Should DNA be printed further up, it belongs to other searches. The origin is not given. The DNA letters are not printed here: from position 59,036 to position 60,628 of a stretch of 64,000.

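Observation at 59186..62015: Tandem paralogs: cytoplasmic PilZ domain - single TM - Pro/Ser linker - periplasmic NTF2-like domain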

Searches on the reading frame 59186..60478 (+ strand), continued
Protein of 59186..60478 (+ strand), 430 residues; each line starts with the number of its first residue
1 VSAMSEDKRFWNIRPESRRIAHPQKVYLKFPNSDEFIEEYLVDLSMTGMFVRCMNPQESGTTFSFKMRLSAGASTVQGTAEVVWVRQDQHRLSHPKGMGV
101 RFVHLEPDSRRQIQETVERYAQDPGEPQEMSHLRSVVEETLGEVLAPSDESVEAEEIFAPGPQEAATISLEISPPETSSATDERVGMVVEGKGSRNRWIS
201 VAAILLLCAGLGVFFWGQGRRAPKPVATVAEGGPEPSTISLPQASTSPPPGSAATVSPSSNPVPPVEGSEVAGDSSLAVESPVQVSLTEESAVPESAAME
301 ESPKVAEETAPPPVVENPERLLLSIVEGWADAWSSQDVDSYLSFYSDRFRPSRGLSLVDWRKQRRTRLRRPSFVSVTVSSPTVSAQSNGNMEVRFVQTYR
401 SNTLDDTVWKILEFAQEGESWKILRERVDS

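Call 21: find_encoding_contigs(protein=P0028, flank=8000, max_places=2)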
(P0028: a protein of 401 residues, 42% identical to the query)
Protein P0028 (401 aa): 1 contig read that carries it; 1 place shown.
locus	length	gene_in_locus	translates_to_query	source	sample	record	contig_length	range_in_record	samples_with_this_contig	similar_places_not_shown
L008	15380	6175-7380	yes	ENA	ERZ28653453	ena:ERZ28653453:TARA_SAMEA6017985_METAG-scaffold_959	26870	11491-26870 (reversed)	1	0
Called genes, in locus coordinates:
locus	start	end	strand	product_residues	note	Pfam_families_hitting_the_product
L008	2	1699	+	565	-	?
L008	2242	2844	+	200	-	-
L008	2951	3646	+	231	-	-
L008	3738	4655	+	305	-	PF13428:TPR_14 (faint), PF14559:TPR_19 (weak), PF00027:cNMP_binding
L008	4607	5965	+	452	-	PF00069:Pkinase, PF07714:PK_Tyr_Ser-Thr, PF06293:Kdo (weak), PF01636:APH (faint), PF00069:Pkinase, PF07714:PK_Tyr_Ser-Thr (weak), PF24885:TPR_NPHP3 (weak), PF13424:TPR_12, +1 more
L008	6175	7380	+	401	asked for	PF07238:PilZ, PF24125:Cds6_C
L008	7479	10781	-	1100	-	PF07695:7TMR-DISM_7TM, PF00512:HisKA, PF02518:HATPase_c, PF00072:Response_reg, PF01627:Hpt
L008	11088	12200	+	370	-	PF16697:Yop-YscD_cpl, PF00498:FHA, PF00563:EAL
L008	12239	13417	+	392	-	PF00155:Aminotran_1_2, PF01041:DegT_DnrJ_EryC1 (weak), PF01053:Cys_Met_Meta_PP (weak)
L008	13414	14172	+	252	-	PF00795:CN_hydrolase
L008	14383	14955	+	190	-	-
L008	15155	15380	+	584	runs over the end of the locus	PF02225:PA (faint), PF04389:Peptidase_M28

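Call 26: find_homologous_proteins(query=A1, max_evalue=0.00001)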
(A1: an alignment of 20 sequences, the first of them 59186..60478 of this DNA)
Query A1 (20 sequences) (430 aa, profile of the alignment): 33 proteins with E <= 0.00001 among 8000 candidates.
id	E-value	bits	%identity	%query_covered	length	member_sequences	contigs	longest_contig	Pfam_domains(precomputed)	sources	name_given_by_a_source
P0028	9.5e-140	485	42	26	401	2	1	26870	PF07238.20,PF24125.2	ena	-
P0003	9.8e-139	481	43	99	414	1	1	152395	PF07238.20,PF24125.2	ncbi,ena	-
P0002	1.5e-136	474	44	99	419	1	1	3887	PF07238.20,PF24125.2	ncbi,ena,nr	ncbi:MAG: PilZ domain-containing protein [Acidobacteria bacterium]|nr:PilZ domain-containing protein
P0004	1.8e-133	464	43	99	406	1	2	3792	PF07238.20,PF24125.2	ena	-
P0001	1.9e-130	454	100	99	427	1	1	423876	PF07238.20,PF24125.2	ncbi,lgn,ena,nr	ncbi:MAG: TIGR02266 family protein [Deltaproteobacteria bacterium]|nr:TIGR02266 family protein [Delt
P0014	4.5e-129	450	31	96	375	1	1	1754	PF07238.20,PF24125.2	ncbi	-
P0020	2.5e-125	437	32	96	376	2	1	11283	PF07238.20,PF24125.2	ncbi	-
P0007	3.5e-125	437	40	97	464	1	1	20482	PF07238.20,PF24125.2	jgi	-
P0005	4.5e-125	436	58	41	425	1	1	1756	PF07238.20,PF24125.2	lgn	-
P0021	5.4e-125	436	39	26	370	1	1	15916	PF07238.20,PF24125.2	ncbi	-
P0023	6.1e-124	433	32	97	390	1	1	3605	PF07238.20,PF24125.2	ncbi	-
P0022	8.2e-122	426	45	24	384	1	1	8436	PF07238.20,PF24125.2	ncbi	-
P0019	5.0e-121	423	30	96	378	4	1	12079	PF07238.20,PF24125.2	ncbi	-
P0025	6.7e-120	419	27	97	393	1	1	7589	PF07238.20,PF24125.2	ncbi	-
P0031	1.5e-119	418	41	27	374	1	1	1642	PF07238.20,PF24125.2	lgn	-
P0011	1.3e-116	409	33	97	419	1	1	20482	PF07238.20,PF24125.2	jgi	-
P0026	1.9e-116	408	42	26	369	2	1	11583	PF07238.20,PF24125.2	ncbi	-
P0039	1.9e-116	408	31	96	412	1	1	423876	PF07238.20,PF24125.2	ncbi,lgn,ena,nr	ncbi:MAG: PilZ domain-containing protein [Deltaproteobacteria bacterium]|nr:PilZ domain-containing p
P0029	3.7e-114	401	41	26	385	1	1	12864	PF07238.20,PF24125.2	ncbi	-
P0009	8.3e-111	390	59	33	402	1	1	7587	PF07238.20,PF24125.2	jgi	jgi:uncharacterized protein (TIGR02266 family)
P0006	2.0e-109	385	53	44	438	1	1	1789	PF07238.20,PF24125.2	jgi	jgi:uncharacterized protein (TIGR02266 family)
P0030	5.5e-105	370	44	25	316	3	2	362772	PF07238.20,PF24125.2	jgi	jgi:uncharacterized protein (TIGR02266 family)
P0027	2.1e-104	368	44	25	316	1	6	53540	PF07238.20,PF24125.2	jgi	jgi:uncharacterized protein (TIGR02266 family)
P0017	1.8e-101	359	32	96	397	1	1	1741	PF07238.20,PF24125.2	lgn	-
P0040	1.2e-97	346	37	30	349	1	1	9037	PF07238.20,PF24125.2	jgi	jgi:uncharacterized protein (TIGR02266 family)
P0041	1.2e-96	343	35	30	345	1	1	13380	PF07238.20,PF24125.2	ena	-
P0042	1.1e-93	333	38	31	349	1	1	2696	PF07238.20,PF24125.2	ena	-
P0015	2.4e-93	332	35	32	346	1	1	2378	PF07238.20,PF24125.2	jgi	-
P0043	6.9e-93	330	48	23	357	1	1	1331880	PF07238.20,PF24125.2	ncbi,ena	-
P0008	1.7e-63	234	56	51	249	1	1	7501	PF07238.20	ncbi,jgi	-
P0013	2.7e-49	187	53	36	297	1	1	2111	PF07238.20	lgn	-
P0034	2.3e-42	164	50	27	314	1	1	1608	PF13431.13,PF24125.2,PF13414.13,PF13176.13,PF13428.13,PF14559.13,PF11846.15,PF00515.35,PF13424.13,PF13432.13,PF13181.13,PF14561.13,PF07719.24,PF13174.13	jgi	-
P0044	2.2e-41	161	38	26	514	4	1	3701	PF07238.20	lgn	-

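Call 37: predict_structure(alignment_id=A1)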
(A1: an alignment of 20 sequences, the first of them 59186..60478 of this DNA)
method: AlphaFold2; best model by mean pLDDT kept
length: 430 residues; sequences in the alignment: 20
mean_pLDDT: 72.6   pTM: 0.38
mean pLDDT of the five models: 72.6, 72.6, 72.0, 71.2, 69.4
residues with pLDDT >= 90: 193; 70-90: 44; 50-70: 51; < 50: 142
segments of 3 or more residues with pLDDT < 50: 1-4, 8-11, 129-134, 145-161, 163-171, 173-194, 221-241, 243-249, 251-262, 267-281, 283-293, 295-302
pLDDT, mean of each block of 10 residues (from residue 1): 47 70 95 93 95 95 96 95 96 93 97 92 58 50 48 46 46 44 39 55 84 68 44 40 41 38 45 43 44 44 54 76 98 98 97 89 95 97 96 98 95 97 93
secondary structure, 60 per line:
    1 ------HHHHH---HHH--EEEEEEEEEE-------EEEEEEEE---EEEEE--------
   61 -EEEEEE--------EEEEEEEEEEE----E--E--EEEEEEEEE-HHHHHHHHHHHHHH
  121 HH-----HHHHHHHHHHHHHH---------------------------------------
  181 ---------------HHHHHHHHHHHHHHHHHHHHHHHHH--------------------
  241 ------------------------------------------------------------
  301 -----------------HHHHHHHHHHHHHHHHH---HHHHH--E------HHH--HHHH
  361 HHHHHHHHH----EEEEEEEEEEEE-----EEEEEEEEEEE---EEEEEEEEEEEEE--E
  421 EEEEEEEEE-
elements in order: H7-11 E20-29 E37-44 E48-52 E62-67 E76-86 E97-105 H107-122 H128-141 H196-220 H318-334 H338-342 H357-369 E374-385 E391-401 E405-417 E420-429

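Call 39: search_protein_representatives(alignment_id=A1)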
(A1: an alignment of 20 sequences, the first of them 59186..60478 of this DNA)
Query: 20 sequences, 396 profile positions. Proteins with E-value up to 0.001 (for the whole library): 20321; up to 1e-10: 9501; up to 1e-30: 2062. The best 150 are listed.
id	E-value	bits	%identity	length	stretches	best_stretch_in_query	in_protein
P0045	1.1e-147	509.2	-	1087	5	250-394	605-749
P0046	1.8e-144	498.7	-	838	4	250-393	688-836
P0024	4.5e-143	494.0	-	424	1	2-395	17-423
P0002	4.7e-137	474.2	-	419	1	2-395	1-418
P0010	1.7e-131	455.9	-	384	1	2-394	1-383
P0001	6.1e-131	454.1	-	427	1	2-395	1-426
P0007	1.1e-125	436.8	-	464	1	2-394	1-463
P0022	2.6e-122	425.7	-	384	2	3-225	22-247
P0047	1.4e-121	423.3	-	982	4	244-393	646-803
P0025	2.1e-120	419.4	-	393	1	2-395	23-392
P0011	4.0e-117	408.6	-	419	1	6-395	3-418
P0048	9.4e-116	404.1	-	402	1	6-394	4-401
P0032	1.5e-115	403.5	-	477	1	12-394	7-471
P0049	2.0e-114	399.7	-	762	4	127-394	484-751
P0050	2.7e-114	399.3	-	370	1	3-394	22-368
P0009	2.6e-111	389.5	-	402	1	4-394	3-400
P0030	1.7e-105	370.3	-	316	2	7-133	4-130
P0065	7.0e-96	338.7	-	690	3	264-394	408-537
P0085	1.5e-85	304.7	-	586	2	16-395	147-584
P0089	6.6e-84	299.3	-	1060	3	261-394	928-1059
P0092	4.7e-83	296.4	-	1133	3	111-394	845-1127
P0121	5.0e-72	260.1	-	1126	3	16-292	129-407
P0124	4.9e-71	256.9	-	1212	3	17-148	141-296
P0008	5.3e-64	233.7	-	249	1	2-243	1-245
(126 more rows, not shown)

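Call 41: fold_search(model_id=the predicted structure, library=pdb)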
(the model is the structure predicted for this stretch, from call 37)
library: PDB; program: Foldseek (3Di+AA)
matches with E <= 10: 1178; with E <= 0.001: 185
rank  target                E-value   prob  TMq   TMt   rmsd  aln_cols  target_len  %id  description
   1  7o21_A                4.5e-08  1.00  0.23  0.36   1.8       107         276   28  Structure of Bdellovibrio bacteriovorus Bd1075 (released 2021-04-21)
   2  7o21_B                4.7e-08  1.00  0.24  0.37   1.9       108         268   28  Structure of Bdellovibrio bacteriovorus Bd1075 (released 2021-04-21)
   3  4xzz_A                6.2e-06  1.00  0.24  0.32   1.7       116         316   21  Structure of Helicobacter pylori Csd6 in the ligand-free state (released 2015-09-02)
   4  6xj7_B                7.0e-06  1.00  0.24  0.35   2.0       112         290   21  Crystal structure of the helical cell shape determining protein Pgp2 (K307A mutant) from Campylobacter jejuni (released 2021-03-17)
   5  6xj6                  1.8e-05  1.00  0.23  0.33   2.8       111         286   22  Crystal structure of the helical cell shape determining protein Pgp2 from Campylobacter jejuni (released 2021-03-17)
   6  6xj7_A                1.9e-05  1.00  0.23  0.34   2.1       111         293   21  Crystal structure of the helical cell shape determining protein Pgp2 (K307A mutant) from Campylobacter jejuni (released 2021-03-17)
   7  5y4r_D                1.9e-05  1.00  0.21  0.70   2.8       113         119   19  Structure of a methyltransferase complex (released 2017-11-29)
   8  5xly_B                3.4e-05  1.00  0.21  0.69  13.8       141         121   18  Crystal structure of CheR1 in complex with c-di-GMP-bound MapZ (released 2017-08-23)
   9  4xrn_B                4.0e-05  1.00  0.19  0.70   3.7       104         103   16  Pilz domain with c-di-gmp of a protein from Pseudomonas aeruginosa (released 2016-02-03)
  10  5y6g                  4.3e-05  1.00  0.21  0.59   4.6       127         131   19  PilZ domain with c-di-GMP of YcgR from Escherichia coli (released 2018-07-18)
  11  7urw_A                4.8e-05  1.00  0.23  0.69   3.9       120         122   10  Tetradecameric hub domain of CaMKII beta (released 2022-05-11)
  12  7sjy_B                5.0e-05  1.00  0.23  0.31   3.4       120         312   15  Crystal structure of Clostridium thermocellum RsgI9 S1C-NTF2 bi-domain (released 2022-03-02)
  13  8u0i                  5.9e-05  1.00  0.16  0.74   2.7        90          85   22  Crystal structure of PA0012 complexed with cyclic-di-GMP from Pseudomonas aeruginosa (released 2024-09-04)
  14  7sjy_A                6.3e-05  1.00  0.23  0.31   3.4       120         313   15  Crystal structure of Clostridium thermocellum RsgI9 S1C-NTF2 bi-domain (released 2022-03-02)
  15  5y4r_C                6.3e-05  1.00  0.20  0.67   3.5       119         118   18  Structure of a methyltransferase complex (released 2017-11-29)
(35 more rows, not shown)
